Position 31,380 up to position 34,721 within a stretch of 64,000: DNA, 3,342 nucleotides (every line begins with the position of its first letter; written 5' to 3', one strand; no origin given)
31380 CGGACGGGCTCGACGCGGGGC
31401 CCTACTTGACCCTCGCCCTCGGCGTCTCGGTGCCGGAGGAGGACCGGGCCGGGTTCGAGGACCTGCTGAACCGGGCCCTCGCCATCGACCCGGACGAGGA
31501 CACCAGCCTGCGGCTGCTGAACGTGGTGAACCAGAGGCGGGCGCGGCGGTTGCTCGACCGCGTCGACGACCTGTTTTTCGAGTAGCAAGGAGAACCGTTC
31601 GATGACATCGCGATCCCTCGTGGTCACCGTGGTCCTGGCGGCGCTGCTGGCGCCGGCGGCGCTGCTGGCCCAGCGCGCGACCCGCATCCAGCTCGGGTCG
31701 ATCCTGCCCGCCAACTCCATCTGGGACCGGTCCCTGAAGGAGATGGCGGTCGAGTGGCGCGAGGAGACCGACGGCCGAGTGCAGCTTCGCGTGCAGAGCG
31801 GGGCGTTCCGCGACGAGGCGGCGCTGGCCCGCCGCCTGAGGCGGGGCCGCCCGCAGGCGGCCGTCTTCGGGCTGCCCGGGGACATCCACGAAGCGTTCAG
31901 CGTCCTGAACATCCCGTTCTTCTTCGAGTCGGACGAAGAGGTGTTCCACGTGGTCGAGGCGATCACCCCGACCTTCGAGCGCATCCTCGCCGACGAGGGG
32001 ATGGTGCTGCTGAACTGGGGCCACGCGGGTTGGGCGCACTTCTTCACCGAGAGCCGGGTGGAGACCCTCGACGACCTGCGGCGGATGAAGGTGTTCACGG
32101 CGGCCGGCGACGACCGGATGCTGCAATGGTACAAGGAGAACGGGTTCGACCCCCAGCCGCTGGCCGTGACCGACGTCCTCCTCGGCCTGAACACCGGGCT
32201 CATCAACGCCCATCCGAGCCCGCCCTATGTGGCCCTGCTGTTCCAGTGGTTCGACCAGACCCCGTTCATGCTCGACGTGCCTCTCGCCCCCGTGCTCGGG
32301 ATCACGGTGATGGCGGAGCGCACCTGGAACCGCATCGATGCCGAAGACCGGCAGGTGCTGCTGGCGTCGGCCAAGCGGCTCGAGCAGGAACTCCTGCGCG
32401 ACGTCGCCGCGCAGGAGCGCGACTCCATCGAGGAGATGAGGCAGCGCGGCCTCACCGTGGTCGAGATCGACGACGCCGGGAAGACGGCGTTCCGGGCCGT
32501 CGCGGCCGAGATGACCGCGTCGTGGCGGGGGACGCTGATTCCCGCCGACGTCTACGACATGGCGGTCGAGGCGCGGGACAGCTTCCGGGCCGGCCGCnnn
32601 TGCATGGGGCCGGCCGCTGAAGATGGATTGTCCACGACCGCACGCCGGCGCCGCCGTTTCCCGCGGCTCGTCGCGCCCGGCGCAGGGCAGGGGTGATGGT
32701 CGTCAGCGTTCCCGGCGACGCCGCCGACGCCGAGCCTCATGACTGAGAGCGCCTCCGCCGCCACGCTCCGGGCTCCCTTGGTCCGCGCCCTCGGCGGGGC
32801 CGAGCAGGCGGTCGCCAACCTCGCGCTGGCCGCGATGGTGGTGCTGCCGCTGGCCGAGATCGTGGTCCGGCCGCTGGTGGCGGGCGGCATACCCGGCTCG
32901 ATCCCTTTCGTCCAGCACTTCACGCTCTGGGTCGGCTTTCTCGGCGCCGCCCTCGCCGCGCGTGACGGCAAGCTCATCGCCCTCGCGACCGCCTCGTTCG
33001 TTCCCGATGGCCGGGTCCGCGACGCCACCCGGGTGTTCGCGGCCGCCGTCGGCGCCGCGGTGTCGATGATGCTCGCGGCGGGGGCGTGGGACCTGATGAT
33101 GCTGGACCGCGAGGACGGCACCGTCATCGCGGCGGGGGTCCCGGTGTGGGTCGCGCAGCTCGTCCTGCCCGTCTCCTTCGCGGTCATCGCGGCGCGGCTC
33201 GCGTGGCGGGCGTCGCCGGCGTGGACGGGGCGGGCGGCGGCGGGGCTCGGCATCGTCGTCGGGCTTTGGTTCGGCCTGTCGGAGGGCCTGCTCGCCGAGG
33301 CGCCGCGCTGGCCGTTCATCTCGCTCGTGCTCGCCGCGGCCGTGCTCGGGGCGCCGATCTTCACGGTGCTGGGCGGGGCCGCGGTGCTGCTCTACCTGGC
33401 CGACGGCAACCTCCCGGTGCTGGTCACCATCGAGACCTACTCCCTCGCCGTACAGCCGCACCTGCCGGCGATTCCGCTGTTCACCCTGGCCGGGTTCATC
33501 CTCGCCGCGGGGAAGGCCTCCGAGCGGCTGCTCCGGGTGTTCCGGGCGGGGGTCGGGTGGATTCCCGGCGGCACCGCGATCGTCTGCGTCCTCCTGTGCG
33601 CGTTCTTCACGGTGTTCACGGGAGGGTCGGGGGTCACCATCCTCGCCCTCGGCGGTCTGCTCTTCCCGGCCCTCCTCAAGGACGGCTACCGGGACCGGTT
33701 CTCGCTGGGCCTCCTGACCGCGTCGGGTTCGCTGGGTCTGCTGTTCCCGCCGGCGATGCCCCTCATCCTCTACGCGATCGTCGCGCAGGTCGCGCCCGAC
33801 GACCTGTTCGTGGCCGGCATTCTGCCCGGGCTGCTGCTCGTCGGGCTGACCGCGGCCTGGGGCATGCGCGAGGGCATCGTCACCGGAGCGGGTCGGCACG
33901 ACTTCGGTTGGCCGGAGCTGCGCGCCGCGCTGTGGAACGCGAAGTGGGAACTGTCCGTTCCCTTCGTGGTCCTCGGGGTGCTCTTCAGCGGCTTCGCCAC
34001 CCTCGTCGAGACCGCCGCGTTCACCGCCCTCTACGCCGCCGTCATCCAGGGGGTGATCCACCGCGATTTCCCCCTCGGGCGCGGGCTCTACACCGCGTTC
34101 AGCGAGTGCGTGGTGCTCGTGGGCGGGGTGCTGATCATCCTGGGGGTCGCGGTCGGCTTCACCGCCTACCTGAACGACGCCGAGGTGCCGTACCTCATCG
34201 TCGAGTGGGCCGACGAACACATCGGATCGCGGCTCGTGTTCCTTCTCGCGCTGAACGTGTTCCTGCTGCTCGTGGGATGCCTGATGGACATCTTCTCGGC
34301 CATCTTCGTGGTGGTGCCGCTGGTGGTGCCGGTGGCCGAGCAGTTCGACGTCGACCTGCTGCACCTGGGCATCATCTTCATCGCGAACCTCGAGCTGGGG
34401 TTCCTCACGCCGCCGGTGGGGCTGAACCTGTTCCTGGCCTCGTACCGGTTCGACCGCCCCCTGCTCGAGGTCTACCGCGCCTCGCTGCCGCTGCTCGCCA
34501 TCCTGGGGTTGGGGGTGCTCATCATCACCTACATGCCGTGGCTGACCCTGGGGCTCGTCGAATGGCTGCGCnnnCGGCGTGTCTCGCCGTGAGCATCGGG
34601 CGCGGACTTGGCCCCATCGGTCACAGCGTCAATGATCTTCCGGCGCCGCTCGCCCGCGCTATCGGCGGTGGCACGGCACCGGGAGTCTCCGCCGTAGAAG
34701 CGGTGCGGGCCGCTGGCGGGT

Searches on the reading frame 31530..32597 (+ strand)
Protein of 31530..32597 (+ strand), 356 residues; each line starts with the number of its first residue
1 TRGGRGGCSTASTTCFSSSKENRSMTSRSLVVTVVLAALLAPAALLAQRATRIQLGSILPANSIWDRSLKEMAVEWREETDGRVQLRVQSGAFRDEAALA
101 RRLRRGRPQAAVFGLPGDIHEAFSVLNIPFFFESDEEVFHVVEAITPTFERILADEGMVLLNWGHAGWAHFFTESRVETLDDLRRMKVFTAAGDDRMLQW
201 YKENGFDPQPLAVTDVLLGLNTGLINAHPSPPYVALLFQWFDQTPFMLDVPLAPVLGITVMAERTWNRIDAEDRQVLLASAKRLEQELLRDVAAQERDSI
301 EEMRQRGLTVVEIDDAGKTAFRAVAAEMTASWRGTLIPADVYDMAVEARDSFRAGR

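Call 20: search_protein_families(library=pfam, proteins=[window:31530-32597:+], max_evalue=0.001)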
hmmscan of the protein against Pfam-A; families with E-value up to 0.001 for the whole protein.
window:31530-32597:+ (356 aa): 1 family
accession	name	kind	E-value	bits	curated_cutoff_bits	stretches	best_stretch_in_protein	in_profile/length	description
PF03480.18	DctP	-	4e-32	112.1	23.4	1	56-330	2-280/286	Bacterial extracellular solute-binding protein, family 7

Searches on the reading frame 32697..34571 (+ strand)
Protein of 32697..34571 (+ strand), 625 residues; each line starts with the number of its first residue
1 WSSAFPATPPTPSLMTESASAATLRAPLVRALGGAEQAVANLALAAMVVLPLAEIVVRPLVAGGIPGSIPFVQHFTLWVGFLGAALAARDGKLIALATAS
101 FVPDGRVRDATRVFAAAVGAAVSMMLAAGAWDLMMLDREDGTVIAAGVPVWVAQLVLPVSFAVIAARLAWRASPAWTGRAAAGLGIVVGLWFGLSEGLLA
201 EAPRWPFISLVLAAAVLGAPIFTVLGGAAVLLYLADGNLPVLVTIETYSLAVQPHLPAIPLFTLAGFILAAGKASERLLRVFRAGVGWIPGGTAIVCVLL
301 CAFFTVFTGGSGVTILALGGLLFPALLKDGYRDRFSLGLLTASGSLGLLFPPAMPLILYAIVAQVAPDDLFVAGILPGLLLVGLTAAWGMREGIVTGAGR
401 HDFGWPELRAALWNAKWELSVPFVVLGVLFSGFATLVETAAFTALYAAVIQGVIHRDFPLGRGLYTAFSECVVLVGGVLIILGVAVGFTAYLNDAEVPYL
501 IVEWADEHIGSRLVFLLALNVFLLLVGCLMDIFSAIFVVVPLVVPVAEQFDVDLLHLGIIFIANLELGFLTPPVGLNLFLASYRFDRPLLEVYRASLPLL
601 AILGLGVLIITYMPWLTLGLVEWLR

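Call 20: search_protein_families(library=pfam, proteins=[window:32697-34571:+], max_evalue=0.001)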
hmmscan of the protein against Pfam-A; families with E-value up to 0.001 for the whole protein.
window:32697-34571:+ (625 aa): 2 families
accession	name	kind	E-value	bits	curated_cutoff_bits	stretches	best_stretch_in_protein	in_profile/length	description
PF06808.19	DctM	-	3.9e-71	240.5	23.8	1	210-616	3-413/413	Tripartite ATP-independent periplasmic transporter, DctM component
PF04290.18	DctQ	-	1.3e-15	57.9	28.3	1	47-169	1-123/132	Tripartite ATP-independent periplasmic transporters, DctQ component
